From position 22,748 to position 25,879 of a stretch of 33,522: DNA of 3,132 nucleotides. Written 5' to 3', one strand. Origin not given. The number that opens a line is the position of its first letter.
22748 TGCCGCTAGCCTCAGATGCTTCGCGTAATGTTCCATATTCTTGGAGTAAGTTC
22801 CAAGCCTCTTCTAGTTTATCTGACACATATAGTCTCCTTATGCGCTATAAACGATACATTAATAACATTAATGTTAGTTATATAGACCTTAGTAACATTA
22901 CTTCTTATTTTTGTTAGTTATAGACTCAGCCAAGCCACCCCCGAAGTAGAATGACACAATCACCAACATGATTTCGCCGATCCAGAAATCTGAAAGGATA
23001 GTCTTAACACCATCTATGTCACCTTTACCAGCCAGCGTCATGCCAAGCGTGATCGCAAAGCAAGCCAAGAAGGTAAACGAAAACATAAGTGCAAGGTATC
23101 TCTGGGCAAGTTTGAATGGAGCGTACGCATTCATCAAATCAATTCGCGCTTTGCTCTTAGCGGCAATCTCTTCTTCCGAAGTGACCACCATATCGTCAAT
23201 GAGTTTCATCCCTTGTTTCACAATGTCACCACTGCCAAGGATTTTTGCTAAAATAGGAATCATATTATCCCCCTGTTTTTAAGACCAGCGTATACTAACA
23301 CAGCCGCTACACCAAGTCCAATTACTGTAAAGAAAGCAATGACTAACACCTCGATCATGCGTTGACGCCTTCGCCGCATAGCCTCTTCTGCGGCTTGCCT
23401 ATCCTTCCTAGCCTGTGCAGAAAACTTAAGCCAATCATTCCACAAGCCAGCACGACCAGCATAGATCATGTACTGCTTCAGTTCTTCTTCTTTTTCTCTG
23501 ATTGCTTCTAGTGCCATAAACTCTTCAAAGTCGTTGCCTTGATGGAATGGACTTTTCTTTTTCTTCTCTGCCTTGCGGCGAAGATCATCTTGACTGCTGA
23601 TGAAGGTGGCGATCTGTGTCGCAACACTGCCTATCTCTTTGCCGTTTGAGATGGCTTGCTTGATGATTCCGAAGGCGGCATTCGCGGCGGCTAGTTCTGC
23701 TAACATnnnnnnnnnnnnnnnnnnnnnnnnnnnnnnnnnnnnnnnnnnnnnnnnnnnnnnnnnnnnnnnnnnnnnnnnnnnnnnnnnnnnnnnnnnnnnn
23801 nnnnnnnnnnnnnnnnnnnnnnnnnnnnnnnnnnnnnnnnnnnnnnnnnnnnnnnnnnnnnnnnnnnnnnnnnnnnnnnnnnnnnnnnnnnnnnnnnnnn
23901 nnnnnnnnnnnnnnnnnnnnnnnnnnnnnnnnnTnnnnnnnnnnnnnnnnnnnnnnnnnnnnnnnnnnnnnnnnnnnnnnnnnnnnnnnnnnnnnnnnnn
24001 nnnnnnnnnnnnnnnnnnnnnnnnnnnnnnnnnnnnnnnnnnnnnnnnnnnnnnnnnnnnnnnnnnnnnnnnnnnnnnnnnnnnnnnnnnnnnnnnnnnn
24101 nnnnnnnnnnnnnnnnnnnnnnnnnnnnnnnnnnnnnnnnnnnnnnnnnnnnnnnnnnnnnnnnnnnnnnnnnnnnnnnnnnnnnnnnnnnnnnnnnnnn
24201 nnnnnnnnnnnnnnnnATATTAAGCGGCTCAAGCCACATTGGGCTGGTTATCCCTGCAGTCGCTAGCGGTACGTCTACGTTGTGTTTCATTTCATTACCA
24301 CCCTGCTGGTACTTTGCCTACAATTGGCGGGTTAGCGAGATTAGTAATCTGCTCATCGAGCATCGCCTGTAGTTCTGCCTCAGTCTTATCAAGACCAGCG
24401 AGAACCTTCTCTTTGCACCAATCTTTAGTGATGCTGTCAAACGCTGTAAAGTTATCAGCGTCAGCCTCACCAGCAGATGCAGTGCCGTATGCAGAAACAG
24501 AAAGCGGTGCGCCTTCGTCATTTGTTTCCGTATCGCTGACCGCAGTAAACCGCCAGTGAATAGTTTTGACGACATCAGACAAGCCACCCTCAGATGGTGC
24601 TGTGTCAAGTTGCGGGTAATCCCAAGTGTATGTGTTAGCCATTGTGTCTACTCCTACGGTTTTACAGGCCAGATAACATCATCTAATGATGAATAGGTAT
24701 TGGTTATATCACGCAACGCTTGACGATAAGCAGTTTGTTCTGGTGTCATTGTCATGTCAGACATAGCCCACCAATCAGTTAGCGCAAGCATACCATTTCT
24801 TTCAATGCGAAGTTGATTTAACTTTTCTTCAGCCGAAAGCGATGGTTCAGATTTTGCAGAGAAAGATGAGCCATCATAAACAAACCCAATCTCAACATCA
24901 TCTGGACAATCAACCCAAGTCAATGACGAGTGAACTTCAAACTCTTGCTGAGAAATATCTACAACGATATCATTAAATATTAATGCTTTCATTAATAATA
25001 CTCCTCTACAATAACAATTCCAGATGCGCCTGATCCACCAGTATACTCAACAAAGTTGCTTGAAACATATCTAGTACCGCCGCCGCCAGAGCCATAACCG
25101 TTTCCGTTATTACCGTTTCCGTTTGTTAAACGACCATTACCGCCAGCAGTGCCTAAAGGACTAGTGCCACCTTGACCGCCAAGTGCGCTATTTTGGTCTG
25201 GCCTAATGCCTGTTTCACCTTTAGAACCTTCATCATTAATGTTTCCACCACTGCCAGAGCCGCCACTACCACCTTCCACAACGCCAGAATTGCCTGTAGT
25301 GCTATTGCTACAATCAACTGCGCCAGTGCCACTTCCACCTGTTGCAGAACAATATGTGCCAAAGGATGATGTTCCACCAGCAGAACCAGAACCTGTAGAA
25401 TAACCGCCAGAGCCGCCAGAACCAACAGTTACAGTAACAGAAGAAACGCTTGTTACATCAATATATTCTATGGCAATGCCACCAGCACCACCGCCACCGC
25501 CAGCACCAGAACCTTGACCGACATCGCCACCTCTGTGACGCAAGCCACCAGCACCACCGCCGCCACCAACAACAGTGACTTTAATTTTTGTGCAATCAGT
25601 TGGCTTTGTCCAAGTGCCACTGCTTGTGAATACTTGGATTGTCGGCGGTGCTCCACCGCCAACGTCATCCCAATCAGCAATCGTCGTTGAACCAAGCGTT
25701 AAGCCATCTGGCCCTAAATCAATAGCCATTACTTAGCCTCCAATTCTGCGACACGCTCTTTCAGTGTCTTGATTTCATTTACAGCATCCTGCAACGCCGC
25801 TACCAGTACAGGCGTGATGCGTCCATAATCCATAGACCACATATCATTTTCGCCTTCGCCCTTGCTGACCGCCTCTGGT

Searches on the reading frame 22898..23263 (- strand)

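Call 22: search_protein_families(library=phrogs, max_evalue=0.001, proteins=[window:22898-23263:-])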
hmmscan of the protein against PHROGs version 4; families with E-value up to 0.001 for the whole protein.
window:22898-23263:- (121 aa): 1 family
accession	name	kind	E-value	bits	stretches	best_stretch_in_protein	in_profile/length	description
phrog_9646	-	unknown function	4e-29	102.2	1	4-119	3-126/130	-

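Call 57: search_protein_families(library=pfam, max_evalue=0.01, proteins=[window:22898-23263:-])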
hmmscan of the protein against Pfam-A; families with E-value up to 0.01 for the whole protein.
window:22898-23263:- (121 aa): 0 families

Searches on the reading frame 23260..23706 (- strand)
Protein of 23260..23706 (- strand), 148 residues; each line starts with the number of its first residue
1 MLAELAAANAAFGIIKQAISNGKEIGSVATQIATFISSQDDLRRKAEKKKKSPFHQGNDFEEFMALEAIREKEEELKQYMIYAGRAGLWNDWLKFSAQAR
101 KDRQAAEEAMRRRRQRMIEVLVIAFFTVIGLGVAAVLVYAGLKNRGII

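Call 22: search_protein_families(library=phrogs, max_evalue=0.001, proteins=[window:23260-23706:-])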
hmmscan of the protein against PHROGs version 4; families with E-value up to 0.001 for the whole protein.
window:23260-23706:- (148 aa): 1 family
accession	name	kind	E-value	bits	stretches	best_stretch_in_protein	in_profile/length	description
phrog_32327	-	unknown function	2.9e-12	47.7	1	5-134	8-139/152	-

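Call 57: search_protein_families(library=pfam, max_evalue=0.01, proteins=[window:23260-23706:-])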
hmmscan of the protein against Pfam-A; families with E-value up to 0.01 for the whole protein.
window:23260-23706:- (148 aa): 0 families

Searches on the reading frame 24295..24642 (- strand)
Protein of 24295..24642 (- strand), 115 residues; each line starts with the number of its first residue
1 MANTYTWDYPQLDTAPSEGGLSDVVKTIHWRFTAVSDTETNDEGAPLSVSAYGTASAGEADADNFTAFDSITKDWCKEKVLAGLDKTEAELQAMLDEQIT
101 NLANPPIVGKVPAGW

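Call 22: search_protein_families(library=phrogs, max_evalue=0.001, proteins=[window:24295-24642:-])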
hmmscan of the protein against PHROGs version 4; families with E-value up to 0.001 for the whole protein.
window:24295-24642:- (115 aa): 1 family
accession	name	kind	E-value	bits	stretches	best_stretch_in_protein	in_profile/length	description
phrog_7802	-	unknown function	7.2e-07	30.6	1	1-105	1-93/102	-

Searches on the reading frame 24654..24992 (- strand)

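Call 22: search_protein_families(library=phrogs, max_evalue=0.001, proteins=[window:24654-24992:-])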
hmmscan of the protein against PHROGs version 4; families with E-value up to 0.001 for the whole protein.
window:24654-24992:- (112 aa): 5 families
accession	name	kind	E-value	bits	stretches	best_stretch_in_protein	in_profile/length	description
phrog_8716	-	tail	6e-17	63.3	1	1-112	3-144/152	tail fiber protein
phrog_4912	-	tail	1.2e-14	55.6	1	46-112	131-201/226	tail fiber assembly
phrog_1787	-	unknown function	1.3e-05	26.8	1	7-52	9-56/116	-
phrog_5714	-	unknown function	0.00016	22.7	1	55-105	42-93/95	-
phrog_4697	-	tail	0.00043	20.7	1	55-99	142-192/314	tail assembly chaperone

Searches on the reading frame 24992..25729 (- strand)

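Call 22: search_protein_families(library=phrogs, max_evalue=0.001, proteins=[window:24992-25729:-])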
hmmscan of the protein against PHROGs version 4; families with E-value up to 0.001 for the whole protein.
window:24992-25729:- (245 aa): 6 families
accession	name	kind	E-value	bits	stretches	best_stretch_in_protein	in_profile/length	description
phrog_863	-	tail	2.4e-53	183.1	1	24-245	394-605/690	tail fiber assembly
phrog_21412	-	tail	1.5e-23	83.6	1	31-244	1260-1451/1452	tail fiber protein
phrog_6202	-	tail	7.9e-20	72.5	1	31-243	447-636/636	tail fiber protein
phrog_454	-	tail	3.6e-10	39.6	1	30-244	1179-1375/1376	tail fiber protein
phrog_2295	-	unknown function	2e-08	34.3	1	18-197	565-738/1183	-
phrog_12796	-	tail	7.9e-07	29.6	1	33-240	252-442/445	tail fiber protein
